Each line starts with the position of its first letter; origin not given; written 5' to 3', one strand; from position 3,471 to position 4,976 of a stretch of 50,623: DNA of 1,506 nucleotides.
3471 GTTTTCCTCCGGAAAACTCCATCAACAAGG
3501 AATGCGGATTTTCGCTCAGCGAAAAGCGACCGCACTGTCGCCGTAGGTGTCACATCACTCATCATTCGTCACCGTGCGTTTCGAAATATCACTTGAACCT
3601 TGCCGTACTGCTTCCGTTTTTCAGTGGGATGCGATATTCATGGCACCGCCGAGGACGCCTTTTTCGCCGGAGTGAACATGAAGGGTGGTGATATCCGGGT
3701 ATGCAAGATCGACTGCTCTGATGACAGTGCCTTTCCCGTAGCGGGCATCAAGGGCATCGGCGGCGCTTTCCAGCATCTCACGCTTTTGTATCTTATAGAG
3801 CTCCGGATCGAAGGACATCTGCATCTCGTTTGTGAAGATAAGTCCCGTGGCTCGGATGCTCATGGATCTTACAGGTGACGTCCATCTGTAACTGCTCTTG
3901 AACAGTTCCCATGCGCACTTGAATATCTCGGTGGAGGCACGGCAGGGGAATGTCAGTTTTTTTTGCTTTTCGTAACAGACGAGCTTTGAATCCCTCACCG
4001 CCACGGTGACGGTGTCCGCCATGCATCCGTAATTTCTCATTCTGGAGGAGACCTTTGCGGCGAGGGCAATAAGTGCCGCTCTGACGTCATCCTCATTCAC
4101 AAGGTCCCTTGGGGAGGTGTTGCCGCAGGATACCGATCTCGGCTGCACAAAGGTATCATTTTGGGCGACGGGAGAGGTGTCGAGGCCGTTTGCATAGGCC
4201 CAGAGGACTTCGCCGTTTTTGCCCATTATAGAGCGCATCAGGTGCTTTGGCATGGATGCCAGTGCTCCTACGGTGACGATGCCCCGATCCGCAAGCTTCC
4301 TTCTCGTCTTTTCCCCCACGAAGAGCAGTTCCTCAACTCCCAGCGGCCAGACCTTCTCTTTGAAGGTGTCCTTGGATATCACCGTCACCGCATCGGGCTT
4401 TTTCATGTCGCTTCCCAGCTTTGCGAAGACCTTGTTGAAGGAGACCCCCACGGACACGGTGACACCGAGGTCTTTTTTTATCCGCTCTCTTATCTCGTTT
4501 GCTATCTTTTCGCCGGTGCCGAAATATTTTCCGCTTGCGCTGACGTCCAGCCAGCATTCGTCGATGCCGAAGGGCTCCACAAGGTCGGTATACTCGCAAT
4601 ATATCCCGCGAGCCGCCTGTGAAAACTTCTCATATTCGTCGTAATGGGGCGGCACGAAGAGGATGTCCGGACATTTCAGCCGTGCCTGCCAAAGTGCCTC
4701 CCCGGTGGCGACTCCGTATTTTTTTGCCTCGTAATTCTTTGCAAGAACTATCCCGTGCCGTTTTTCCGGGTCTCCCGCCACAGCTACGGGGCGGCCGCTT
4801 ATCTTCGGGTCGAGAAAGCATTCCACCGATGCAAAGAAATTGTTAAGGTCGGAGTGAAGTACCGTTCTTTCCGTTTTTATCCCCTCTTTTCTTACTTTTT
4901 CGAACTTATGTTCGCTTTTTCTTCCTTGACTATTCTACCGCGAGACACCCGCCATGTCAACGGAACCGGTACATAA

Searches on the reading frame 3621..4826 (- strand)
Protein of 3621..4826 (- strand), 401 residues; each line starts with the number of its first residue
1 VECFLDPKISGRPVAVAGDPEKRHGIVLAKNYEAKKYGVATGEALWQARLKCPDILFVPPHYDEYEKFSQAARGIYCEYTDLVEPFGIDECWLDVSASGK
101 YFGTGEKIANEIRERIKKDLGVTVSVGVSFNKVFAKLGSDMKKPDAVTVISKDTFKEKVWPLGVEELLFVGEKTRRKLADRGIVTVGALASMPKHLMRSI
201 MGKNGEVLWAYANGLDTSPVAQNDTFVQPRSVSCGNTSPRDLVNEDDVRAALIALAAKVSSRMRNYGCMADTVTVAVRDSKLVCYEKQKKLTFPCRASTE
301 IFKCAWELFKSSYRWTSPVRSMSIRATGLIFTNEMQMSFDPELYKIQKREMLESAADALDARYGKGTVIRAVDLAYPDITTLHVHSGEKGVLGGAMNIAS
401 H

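Call 27: find_encoding_contigs(protein=window:3621-4826:-, flank=5000, max_places=10)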
Protein window:3621-4826:- (401 aa): 13 contigs read that carry it; 10 places shown.
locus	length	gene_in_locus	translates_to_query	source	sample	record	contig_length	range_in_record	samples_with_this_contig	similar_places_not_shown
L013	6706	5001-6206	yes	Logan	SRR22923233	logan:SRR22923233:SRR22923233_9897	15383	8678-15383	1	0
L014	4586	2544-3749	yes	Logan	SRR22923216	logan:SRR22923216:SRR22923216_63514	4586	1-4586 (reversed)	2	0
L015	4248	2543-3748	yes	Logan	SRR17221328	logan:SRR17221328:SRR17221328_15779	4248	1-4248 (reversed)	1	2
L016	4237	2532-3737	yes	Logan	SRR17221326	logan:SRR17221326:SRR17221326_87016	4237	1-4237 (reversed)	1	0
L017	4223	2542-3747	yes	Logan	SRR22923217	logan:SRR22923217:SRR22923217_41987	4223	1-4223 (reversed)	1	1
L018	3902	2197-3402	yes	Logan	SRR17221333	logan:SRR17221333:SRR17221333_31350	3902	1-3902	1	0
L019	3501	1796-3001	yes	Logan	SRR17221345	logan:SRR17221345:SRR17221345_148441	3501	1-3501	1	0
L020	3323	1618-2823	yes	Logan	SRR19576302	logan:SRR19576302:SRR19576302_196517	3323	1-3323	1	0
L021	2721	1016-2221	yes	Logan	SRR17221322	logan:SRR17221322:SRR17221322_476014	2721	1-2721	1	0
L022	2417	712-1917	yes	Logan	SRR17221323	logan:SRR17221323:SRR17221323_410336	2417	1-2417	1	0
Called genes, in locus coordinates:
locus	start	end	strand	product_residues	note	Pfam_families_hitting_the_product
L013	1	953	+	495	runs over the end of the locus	PF08903:DUF1846, PF20921:DUF1846_C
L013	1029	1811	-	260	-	PF01784:DUF34_NIF3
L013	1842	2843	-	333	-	PF03590:AsnA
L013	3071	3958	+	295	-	PF00701:DHDPS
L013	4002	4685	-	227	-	PF17746:SfsA_N, PF03749:SfsA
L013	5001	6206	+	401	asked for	PF00817:IMS, PF11799:IMS_C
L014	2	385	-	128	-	?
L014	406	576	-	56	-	-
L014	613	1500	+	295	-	PF00701:DHDPS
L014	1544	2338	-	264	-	PF17746:SfsA_N, PF03749:SfsA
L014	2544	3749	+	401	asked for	PF00817:IMS, PF11799:IMS_C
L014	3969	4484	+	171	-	-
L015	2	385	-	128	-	?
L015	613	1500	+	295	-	PF00701:DHDPS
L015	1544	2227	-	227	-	PF17746:SfsA_N, PF03749:SfsA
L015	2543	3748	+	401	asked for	PF00817:IMS, PF11799:IMS_C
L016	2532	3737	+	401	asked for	PF00817:IMS, PF11799:IMS_C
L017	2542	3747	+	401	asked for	PF00817:IMS, PF11799:IMS_C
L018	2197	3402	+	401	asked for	PF00817:IMS, PF11799:IMS_C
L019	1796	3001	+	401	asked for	PF00817:IMS, PF11799:IMS_C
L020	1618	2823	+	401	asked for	PF00817:IMS, PF11799:IMS_C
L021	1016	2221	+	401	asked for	PF00817:IMS, PF11799:IMS_C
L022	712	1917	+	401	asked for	PF00817:IMS, PF11799:IMS_C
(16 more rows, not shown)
